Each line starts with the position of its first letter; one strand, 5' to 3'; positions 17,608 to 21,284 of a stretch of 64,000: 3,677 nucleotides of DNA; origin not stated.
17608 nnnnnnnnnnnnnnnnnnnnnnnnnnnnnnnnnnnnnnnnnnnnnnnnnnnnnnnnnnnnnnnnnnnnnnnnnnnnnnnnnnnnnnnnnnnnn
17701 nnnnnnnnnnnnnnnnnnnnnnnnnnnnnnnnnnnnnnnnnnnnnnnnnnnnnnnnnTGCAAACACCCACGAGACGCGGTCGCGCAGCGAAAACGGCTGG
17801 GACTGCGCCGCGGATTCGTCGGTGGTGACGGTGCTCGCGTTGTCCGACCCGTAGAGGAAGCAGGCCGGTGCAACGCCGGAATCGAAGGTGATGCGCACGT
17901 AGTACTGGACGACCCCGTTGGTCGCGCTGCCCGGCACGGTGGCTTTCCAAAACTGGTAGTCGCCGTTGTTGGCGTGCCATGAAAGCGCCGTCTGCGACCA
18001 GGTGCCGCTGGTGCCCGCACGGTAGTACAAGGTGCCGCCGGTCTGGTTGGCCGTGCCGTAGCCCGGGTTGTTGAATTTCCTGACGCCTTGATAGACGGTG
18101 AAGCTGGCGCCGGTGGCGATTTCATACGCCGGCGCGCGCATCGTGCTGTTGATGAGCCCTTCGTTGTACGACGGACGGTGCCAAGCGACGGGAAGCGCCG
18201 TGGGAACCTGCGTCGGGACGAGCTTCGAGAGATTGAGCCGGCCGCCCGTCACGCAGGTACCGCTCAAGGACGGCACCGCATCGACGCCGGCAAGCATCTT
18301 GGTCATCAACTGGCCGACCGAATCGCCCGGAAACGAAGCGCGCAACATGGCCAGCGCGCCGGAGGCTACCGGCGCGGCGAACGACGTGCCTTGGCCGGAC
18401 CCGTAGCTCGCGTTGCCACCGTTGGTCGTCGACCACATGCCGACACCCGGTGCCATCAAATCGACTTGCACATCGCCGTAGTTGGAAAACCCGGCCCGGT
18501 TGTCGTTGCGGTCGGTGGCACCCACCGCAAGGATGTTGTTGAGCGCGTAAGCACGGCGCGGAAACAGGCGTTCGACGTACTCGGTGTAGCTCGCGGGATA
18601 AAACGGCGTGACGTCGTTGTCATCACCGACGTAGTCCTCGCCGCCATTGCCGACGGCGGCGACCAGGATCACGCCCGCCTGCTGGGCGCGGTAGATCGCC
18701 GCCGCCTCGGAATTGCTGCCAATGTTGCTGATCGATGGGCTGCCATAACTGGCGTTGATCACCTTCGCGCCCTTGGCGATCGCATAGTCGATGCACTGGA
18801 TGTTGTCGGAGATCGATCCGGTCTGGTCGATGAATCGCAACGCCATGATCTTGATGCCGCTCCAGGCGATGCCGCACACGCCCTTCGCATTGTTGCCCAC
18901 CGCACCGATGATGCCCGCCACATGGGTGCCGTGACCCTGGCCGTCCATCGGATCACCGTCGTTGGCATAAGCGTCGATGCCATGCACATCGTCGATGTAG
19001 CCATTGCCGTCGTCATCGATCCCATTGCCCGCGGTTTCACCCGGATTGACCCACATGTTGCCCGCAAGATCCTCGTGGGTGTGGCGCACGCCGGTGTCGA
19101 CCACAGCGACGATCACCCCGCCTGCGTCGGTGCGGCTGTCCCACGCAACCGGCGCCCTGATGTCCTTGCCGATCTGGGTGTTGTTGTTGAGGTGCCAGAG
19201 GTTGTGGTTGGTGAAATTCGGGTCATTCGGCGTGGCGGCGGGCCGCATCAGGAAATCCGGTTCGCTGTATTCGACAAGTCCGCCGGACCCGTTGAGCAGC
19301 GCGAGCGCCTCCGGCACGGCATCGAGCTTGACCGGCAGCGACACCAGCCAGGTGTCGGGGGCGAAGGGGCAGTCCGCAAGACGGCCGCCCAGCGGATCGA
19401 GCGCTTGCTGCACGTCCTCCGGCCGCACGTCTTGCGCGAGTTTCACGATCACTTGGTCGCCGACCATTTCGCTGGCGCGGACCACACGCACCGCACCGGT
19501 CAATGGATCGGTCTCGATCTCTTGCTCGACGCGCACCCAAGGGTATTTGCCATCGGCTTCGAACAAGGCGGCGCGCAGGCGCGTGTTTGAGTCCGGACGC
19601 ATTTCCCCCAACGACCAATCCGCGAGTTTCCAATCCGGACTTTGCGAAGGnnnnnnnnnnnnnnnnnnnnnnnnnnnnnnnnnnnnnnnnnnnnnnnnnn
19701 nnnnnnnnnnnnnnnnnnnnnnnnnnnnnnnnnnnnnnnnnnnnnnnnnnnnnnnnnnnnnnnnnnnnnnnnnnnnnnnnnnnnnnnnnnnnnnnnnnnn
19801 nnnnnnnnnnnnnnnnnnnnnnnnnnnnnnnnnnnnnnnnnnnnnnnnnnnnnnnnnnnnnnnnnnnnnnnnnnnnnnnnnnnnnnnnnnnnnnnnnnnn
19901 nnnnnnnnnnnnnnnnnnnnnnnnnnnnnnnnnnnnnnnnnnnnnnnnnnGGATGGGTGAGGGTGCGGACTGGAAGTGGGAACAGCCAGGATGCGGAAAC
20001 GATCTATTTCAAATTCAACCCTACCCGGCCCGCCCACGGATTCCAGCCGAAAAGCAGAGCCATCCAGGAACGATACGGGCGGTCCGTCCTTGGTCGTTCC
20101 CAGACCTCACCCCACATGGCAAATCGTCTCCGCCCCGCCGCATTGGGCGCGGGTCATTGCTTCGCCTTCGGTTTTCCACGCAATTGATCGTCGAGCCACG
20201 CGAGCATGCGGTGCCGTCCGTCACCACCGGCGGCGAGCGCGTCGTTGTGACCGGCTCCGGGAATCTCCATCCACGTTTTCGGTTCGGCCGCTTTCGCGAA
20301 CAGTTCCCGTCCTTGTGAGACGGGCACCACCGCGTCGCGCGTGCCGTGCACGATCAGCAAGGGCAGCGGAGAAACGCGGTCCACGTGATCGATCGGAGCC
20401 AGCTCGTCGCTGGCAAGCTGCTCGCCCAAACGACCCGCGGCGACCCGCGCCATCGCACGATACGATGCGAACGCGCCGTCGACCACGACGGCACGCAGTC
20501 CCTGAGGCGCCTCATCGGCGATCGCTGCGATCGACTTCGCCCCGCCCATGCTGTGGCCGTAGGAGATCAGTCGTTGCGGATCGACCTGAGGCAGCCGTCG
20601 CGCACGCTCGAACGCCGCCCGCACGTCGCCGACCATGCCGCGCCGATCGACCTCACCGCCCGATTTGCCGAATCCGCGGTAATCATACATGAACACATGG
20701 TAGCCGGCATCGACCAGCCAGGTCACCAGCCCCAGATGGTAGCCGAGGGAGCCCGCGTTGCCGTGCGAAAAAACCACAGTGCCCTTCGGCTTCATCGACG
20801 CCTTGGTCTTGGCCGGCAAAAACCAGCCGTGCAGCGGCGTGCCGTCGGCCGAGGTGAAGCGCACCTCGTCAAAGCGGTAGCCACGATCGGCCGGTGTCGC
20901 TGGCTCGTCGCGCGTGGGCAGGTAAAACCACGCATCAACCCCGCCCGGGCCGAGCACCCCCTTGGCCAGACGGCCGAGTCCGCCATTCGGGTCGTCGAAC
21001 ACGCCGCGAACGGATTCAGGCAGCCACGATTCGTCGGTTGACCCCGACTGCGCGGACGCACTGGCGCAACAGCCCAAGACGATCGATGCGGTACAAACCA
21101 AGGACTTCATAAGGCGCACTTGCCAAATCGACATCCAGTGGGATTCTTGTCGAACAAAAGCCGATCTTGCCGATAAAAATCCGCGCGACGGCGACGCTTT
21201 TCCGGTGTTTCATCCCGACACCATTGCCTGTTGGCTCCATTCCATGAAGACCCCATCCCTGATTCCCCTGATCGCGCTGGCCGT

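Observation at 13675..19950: ~2090-aa subtilase + GH13 amylase fusion with both catalytic sets intact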

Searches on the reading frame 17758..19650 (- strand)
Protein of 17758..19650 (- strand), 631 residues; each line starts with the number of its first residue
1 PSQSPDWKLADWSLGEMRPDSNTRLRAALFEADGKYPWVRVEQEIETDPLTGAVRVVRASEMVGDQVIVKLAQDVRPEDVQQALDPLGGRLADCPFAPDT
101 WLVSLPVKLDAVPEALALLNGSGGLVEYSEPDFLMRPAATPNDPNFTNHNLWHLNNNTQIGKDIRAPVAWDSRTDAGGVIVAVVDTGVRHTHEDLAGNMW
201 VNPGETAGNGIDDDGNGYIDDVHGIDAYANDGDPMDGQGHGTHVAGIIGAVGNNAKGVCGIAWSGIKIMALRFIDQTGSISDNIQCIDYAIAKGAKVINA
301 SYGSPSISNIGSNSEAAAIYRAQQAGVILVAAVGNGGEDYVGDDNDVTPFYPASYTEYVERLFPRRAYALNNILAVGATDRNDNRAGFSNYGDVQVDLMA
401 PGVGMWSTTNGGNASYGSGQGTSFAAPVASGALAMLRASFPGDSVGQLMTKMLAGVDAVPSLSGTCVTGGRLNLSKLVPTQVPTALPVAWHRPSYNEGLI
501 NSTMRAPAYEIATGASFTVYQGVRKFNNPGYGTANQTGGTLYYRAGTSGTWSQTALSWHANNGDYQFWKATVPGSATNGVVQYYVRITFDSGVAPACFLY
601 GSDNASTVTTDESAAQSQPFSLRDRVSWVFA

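Call 61: predict_structure(alignment_id=A2)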
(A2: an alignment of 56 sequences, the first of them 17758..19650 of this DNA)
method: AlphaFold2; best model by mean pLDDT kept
length: 631 residues; sequences in the alignment: 56
mean_pLDDT: 88.3   pTM: 0.67
mean pLDDT of the five models: 88.3, 87.1, 86.0, 86.0, 84.9
residues with pLDDT >= 90: 397; 70-90: 165; 50-70: 53; < 50: 16
segments of 3 or more residues with pLDDT < 50: 1-3, 507-509, 624-631
pLDDT, mean of each block of 10 residues (from residue 1): 69 92 93 90 88 81 96 96 96 93 97 96 92 74 89 90 90 87 98 96 95 96 97 96 98 88 94 90 96 98 77 92 97 91 95 95 93 98 97 98 97 95 98 94 87 92 95 87 54 59 55 80 75 82 91 94 86 84 89 76 78 90 46 29
secondary structure, 60 per line:
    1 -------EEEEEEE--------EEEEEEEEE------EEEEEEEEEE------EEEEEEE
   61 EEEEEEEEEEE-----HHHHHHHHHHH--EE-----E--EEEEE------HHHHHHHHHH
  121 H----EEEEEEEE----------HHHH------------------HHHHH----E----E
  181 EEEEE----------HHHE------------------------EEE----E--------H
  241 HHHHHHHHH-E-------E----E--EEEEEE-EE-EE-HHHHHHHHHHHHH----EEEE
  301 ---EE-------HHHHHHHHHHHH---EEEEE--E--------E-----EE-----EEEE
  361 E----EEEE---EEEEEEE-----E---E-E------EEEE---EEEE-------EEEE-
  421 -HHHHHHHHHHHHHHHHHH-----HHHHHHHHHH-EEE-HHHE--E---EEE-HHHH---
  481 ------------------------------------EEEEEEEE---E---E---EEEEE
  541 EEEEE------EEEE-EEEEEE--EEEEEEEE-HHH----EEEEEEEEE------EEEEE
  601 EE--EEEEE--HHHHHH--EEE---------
elements in order: E8-14 E23-31 E38-47 E54-71 H77-87 E100-104 H111-121 E126-133 H144-147 H166-170 E180-185 E224-226 H240-249 E267-272 H280-292 E297-300 H313-324 E328-332 E357-361 E366-369 E373-379 E398-401 E405-408 E416-419 H422-439 H445-454 E456-458 E470-472 H474-477 E517-524 E536-545 E552-555 E557-562 E565-572 E581-589 E596-602 E605-609 H612-617 E620-622

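Call 63: fold_search(model_id=the predicted structure, library=pdb)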
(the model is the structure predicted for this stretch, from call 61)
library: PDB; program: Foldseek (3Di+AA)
matches with E <= 10: 1284; with E <= 0.001: 272
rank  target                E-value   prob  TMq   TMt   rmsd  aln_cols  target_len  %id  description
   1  3vv3_A                7.2e-34  1.00  0.48  0.91   1.9       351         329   42  Crystal structure of deseasin MCP-01 from Pseudoalteromonas sp. SM9913 (released 2013-08-07)
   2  1tec_E                4.0e-24  1.00  0.42  0.93   2.0       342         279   34  CRYSTALLOGRAPHIC REFINEMENT BY INCORPORATION OF MOLECULAR DYNAMICS. THE THERMOSTABLE SERINE PROTEASE THERMITASE COMPLE (released 1989-10-15)
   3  8coz_B                1.2e-23  1.00  0.46  0.85   3.5       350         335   29  Structure of the catalytic domain of P. vivax Sub1 (triclinic crystal form) (released 2023-07-19)
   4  9fm5_A                1.9e-23  1.00  0.46  0.83   3.6       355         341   28  PvSub1 Catalytic Domain in Complex with Peptidomimetic Inhibitor (AL-97) (released 2025-02-05)
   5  8coz_A                2.3e-23  1.00  0.47  0.86   3.2       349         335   29  Structure of the catalytic domain of P. vivax Sub1 (triclinic crystal form) (released 2023-07-19)
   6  4tr2_A                2.5e-23  1.00  0.45  0.59  23.4       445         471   25  Crystal structure of PvSUB1 (released 2014-09-17)
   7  4tr2_B                3.3e-23  1.00  0.45  0.59  23.4       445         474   25  Crystal structure of PvSUB1 (released 2014-09-17)
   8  8cp0                  4.3e-23  1.00  0.48  0.86   2.7       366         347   28  Structure of the catalytic domain of P. vivax Sub1 (trigonal crystal form) (released 2023-07-19)
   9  8qkj_A                5.2e-23  1.00  0.46  0.85   3.1       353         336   28  PvSub1 Catalytic Domain in Complex with Peptidomimetic Inhibitor (MAM-133) (released 2024-03-20)
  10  9fm5_B                5.8e-23  1.00  0.46  0.84   3.6       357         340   28  PvSub1 Catalytic Domain in Complex with Peptidomimetic Inhibitor (AL-97) (released 2025-02-05)
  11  8qke_B                6.1e-23  1.00  0.47  0.86   3.0       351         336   29  PvSub1 Catalytic Domain in Complex with Peptidomimetic Inhibitor (MH-13) (released 2024-03-20)
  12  8qke_A                1.0e-22  1.00  0.46  0.85   3.2       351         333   28  PvSub1 Catalytic Domain in Complex with Peptidomimetic Inhibitor (MH-13) (released 2024-03-20)
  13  8coy_B                1.2e-22  1.00  0.46  0.85   3.5       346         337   29  Structure of the catalytic domain of P. vivax Sub1 (triclinic crystal form) in complex with inhibitor (released 2023-07-19)
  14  8pol_B                1.4e-22  1.00  0.46  0.60  23.3       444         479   23  Crystal structure of Plasmodium falciparum Sub1 protease (released 2024-03-06)
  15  8coy_A                2.3e-22  1.00  0.46  0.86   3.2       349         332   28  Structure of the catalytic domain of P. vivax Sub1 (triclinic crystal form) in complex with inhibitor (released 2023-07-19)
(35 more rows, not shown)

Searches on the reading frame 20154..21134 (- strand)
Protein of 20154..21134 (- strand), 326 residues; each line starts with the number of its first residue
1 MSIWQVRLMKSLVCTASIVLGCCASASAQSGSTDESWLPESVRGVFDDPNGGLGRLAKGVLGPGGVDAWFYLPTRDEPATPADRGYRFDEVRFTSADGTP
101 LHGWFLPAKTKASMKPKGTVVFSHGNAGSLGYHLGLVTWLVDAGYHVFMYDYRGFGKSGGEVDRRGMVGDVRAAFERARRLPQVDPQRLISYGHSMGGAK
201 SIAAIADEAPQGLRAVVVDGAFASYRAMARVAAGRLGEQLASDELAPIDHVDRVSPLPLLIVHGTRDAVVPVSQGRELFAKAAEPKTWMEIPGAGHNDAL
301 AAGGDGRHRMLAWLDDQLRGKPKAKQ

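Call 11: search_protein_families(library=pfam, proteins=[window:20154-21134:-], max_evalue=0.001)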
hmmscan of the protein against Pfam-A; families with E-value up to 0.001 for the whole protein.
window:20154-21134:- (326 aa): 9 families
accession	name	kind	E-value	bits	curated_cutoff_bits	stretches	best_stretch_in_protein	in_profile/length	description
PF12146.15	Hydrolase_4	-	5.8e-24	85.1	27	2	115-228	2-116/239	Serine aminopeptidase, S33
PF00561.26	Abhydrolase_1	-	1.5e-18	67.8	25.8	1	119-234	2-118/245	alpha/beta hydrolase fold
PF00326.27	Peptidase_S9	-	5e-13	49.5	22.6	1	138-319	8-211/213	Prolyl oligopeptidase family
PF12697.13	Abhydrolase_6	-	8e-09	36.9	26.3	1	120-230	1-103/217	Alpha/beta hydrolase family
PF05448.18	AXE1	-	1.1e-07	31.4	21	0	170-208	159-197/321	Acetyl xylan esterase (AXE1)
PF20434.5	BD-FAE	-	3.2e-07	30.5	26.8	1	243-281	177-214/215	BD-FAE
PF02129.25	Peptidase_S15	-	6.1e-07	29.8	23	1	109-227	36-134/262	X-Pro dipeptidyl-peptidase (S15 family)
PF03583.20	LIP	-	1.1e-05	25.3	23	0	253-324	212-284/286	Secretory lipase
PF12740.14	PETase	-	0.00032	20.6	28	0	183-249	121-185/263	PET hydrolase-like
